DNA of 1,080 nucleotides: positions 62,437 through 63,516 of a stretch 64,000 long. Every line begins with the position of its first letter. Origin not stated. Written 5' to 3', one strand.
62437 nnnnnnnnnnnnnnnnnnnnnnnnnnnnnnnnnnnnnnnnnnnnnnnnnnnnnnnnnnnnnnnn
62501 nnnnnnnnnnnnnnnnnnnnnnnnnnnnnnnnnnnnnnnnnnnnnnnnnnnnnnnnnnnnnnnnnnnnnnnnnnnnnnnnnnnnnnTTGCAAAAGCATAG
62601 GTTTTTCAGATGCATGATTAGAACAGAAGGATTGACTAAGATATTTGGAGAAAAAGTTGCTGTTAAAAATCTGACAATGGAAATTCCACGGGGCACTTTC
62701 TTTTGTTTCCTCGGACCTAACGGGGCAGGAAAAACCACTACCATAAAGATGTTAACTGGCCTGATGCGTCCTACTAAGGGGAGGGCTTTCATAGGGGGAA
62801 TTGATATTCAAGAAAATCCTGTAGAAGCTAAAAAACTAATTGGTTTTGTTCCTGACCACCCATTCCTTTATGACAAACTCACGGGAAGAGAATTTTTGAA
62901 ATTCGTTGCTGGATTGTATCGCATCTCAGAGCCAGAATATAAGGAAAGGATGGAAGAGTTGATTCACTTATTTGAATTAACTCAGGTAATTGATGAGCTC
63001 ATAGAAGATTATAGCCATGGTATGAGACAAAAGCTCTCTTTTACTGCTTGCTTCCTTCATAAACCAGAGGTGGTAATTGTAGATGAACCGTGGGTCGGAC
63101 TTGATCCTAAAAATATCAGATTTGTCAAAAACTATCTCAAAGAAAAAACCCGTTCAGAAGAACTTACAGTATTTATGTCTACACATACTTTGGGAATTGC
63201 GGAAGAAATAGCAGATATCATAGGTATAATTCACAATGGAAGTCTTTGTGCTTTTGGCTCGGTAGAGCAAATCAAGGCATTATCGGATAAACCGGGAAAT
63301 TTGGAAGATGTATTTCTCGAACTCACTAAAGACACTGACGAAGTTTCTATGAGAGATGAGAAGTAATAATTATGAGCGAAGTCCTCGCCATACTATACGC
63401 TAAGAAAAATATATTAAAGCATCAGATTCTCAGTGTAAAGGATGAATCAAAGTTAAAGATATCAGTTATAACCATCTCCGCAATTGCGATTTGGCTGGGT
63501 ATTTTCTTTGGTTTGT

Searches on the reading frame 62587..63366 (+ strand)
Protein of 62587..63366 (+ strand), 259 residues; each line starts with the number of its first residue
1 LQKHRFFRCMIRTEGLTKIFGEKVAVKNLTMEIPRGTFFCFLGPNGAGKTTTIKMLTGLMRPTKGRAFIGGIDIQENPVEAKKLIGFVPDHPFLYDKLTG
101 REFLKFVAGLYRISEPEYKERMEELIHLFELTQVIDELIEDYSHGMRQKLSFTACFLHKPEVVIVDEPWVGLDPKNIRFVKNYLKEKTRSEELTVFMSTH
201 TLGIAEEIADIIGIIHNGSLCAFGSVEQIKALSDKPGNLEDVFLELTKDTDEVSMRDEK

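Call 6: search_protein_families(library=ncbifam, proteins=[window:62587-63366:+], max_evalue=0.001)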
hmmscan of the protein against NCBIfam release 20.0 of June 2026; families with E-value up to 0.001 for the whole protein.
window:62587-63366:+ (259 aa): 182 families (the best 25 are shown)
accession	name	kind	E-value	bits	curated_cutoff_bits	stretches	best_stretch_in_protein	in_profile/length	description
TIGR01188.1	drrA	subfamily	1.4e-68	231.4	312.45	1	18-252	1-221/302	daunorubicin resistance ABC transporter, ATP-binding protein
NF033858.1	ABC2_perm_RbbA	equivalog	2.6e-56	191.1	1050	1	9-252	265-506/909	ribosome-associated ATPase/putative transporter RbbA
TIGR03522.1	GldA_ABC_ATP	equivalog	4.7e-52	177.3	402.6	1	11-234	3-224/301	gliding motility-associated ABC transporter ATP-binding subunit GldA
TIGR03740.1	galliderm_ABC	subfamily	4.1e-45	154.2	309.75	1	12-247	2-222/223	lantibiotic protection ABC transporter ATP-binding subunit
TIGR03864.1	PQQ_ABC_ATP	hypoth_equivalog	2.6e-42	144.9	302.25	1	11-247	2-236/236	ABC transporter, ATP-binding subunit, PQQ-dependent alcohol dehydrogenase system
NF010060.0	PRK13537.1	equivalog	3.2e-38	131.4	521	1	9-227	14-231/314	nodulation factor ABC transporter ATP-binding protein NodI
TIGR04406.1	LPS_export_lptB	equivalog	3.4e-36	124.7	240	1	12-230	3-223/239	LPS export ABC transporter ATP-binding protein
TIGR00968.1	3a0106s01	subfamily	1.2e-35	123.1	342.75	1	13-230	3-219/237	sulfate ABC transporter ATP-binding protein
NF047565.1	PSM_export_PmtA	equivalog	3.9e-35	121.5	350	1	23-230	14-216/282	phenol-soluble modulin export ABC transporter ATP-binding protein PmtA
NF010059.0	PRK13536.1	equivalog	4.4e-34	117.8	549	1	10-225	43-257/342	nodulation factor ABC transporter ATP-binding protein NodI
TIGR01186.1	proV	subfamily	4.1e-33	115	326.6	1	20-229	3-217/363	betaine/proline/choline family ABC transporter ATP-binding protein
NF040840.2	tungstate_WtpC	equivalog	1.7e-32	113.1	440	1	10-229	1-218/347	tungstate ABC transporter ATP-binding protein WtpC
TIGR01257.1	rim_protein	equivalog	2.8e-32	110.7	4012.85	1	16-225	934-1143/2272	rim ABC transporter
TIGR01288.1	nodI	equivalog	1e-31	110.1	424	1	12-224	6-217/303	nodulation factor ABC transporter ATP-binding protein NodI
NF040933.2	ABC_arch_GlcV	equivalog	1.5e-30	106.2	450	1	11-229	3-229/357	glucose ABC transporter ATP-binding protein GlcV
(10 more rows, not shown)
